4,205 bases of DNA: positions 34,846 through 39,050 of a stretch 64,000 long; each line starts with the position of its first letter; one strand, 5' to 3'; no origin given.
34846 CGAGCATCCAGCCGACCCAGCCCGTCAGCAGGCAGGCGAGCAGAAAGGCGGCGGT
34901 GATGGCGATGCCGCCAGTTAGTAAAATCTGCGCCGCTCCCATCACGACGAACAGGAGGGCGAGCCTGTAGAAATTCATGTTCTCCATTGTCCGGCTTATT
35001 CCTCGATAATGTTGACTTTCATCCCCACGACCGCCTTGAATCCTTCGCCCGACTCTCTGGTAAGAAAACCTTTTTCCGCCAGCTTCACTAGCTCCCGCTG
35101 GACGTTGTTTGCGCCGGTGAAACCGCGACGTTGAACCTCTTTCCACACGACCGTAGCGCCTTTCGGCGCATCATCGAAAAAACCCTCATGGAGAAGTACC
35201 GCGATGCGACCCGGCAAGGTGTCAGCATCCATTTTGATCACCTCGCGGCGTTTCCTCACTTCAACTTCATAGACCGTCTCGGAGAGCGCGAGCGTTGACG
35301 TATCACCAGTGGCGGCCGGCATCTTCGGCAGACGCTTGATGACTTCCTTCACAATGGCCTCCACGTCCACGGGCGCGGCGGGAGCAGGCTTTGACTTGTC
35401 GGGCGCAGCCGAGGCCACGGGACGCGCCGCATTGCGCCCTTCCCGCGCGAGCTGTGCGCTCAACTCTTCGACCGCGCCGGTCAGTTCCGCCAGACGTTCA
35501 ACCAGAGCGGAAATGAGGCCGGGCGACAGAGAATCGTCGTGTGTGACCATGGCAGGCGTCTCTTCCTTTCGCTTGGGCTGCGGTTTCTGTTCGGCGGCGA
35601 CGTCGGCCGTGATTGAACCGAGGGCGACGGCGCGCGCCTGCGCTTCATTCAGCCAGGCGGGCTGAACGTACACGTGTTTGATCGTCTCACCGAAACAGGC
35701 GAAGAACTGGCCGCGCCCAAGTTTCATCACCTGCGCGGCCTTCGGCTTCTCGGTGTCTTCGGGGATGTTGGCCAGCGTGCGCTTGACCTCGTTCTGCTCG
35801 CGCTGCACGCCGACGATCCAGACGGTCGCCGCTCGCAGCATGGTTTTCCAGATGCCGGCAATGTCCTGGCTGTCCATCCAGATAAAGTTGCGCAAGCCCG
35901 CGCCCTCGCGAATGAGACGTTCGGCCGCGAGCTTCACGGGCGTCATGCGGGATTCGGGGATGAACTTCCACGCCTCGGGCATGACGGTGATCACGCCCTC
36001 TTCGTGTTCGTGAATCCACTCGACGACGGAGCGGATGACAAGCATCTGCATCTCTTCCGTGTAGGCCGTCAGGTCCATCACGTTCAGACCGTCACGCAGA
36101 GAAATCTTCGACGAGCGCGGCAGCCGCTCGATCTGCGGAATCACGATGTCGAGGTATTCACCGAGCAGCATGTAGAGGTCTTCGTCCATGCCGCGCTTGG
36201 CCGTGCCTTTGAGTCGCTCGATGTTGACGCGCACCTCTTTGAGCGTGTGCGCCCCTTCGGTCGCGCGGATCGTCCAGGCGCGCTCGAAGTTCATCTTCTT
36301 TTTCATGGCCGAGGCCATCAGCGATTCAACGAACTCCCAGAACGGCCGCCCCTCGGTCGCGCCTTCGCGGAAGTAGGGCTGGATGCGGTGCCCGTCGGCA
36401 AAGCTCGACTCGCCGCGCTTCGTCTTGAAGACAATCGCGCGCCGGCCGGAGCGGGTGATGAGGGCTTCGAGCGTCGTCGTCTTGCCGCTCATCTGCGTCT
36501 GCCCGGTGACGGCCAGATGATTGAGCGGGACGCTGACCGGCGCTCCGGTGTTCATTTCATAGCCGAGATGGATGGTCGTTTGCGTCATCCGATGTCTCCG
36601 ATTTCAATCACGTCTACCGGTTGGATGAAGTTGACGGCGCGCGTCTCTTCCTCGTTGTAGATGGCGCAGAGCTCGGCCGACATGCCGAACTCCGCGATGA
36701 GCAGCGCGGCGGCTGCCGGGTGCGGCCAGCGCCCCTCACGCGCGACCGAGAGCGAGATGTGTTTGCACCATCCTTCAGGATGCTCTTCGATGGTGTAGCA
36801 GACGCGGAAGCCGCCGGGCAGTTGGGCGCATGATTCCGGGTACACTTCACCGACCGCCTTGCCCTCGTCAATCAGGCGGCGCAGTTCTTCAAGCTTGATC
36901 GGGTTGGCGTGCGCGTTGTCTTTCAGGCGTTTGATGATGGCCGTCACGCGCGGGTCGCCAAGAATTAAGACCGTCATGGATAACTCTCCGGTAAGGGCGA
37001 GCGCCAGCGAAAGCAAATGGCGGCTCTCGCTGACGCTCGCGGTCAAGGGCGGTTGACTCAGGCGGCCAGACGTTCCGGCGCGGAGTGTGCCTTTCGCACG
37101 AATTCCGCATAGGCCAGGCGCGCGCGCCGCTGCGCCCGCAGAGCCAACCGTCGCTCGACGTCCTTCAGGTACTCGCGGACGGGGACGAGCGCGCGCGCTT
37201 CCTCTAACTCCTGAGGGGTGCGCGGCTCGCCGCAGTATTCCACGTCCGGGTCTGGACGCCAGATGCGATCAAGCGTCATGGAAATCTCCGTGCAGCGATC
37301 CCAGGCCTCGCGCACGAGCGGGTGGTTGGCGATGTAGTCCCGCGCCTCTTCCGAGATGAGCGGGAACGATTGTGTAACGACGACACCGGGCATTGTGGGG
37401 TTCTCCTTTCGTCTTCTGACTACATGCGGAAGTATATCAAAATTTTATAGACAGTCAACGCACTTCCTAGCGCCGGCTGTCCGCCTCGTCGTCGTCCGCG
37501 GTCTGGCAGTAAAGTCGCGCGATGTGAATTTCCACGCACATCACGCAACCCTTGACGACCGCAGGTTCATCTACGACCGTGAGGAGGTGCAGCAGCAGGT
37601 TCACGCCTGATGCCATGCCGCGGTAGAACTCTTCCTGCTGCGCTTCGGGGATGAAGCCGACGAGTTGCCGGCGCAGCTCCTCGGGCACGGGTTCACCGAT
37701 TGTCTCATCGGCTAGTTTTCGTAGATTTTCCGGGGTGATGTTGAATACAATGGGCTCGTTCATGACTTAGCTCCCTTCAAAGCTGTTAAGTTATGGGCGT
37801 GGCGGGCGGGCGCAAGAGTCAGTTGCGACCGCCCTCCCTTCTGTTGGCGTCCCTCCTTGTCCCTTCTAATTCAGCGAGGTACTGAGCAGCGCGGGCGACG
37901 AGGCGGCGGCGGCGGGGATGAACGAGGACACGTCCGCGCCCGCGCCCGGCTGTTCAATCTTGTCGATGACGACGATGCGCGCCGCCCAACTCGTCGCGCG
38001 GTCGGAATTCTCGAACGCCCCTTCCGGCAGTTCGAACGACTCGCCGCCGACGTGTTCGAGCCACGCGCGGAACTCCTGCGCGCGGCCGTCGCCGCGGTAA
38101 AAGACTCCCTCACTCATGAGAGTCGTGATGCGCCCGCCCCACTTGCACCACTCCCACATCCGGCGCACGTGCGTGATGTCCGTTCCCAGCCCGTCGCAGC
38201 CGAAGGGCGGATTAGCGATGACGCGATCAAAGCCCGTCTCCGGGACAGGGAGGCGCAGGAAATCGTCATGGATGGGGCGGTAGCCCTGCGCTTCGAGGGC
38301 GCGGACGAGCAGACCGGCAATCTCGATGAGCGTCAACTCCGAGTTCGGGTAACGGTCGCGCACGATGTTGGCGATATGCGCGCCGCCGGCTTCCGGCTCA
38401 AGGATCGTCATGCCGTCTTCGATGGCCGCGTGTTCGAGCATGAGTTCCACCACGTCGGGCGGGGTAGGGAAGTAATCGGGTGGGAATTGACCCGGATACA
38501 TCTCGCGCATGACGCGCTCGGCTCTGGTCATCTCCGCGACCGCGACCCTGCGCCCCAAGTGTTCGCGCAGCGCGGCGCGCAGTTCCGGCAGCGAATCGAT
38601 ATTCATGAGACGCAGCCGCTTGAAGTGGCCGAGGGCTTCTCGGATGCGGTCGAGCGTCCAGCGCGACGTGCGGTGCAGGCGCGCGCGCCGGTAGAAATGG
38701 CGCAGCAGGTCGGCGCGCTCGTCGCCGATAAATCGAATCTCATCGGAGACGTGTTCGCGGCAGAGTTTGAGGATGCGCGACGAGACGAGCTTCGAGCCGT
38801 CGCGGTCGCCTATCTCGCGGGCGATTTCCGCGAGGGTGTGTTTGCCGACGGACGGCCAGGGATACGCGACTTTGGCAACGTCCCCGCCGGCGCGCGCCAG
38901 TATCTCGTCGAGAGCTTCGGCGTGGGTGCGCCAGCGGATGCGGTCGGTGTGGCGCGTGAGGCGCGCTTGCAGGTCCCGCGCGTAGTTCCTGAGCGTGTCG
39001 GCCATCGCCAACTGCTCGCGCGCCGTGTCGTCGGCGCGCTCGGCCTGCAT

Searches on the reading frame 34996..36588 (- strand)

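Call 29: search_protein_families(library=pfam, proteins=[window:34996-36588:-], max_evalue=0.001)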
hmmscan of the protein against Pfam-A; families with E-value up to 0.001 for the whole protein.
window:34996-36588:- (530 aa): 0 families

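Call 30: search_protein_families(library=phrogs, proteins=[window:34996-36588:-], max_evalue=0.001)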
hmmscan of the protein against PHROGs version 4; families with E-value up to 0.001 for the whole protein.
window:34996-36588:- (530 aa): 1 family
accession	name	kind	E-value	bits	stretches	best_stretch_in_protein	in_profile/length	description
phrog_2666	-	head and packaging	1.4e-05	25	1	184-292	409-506/555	terminase large subunit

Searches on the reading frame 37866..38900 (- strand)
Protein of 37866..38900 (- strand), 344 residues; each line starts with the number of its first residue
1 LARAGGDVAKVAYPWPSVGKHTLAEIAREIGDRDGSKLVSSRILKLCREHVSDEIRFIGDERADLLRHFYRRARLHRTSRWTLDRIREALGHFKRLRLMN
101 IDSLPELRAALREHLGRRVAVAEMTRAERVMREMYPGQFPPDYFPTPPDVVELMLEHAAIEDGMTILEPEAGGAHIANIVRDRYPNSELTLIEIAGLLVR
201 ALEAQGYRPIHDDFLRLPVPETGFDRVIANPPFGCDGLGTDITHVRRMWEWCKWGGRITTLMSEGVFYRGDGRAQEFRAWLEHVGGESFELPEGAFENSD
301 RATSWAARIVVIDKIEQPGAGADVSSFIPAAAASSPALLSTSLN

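Call 53: search_solved_structures(query=window:37866-38900:-, max_evalue=0.01)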
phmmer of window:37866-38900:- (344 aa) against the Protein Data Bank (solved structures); distinct sequences matched with E-value up to 0.01: 0.
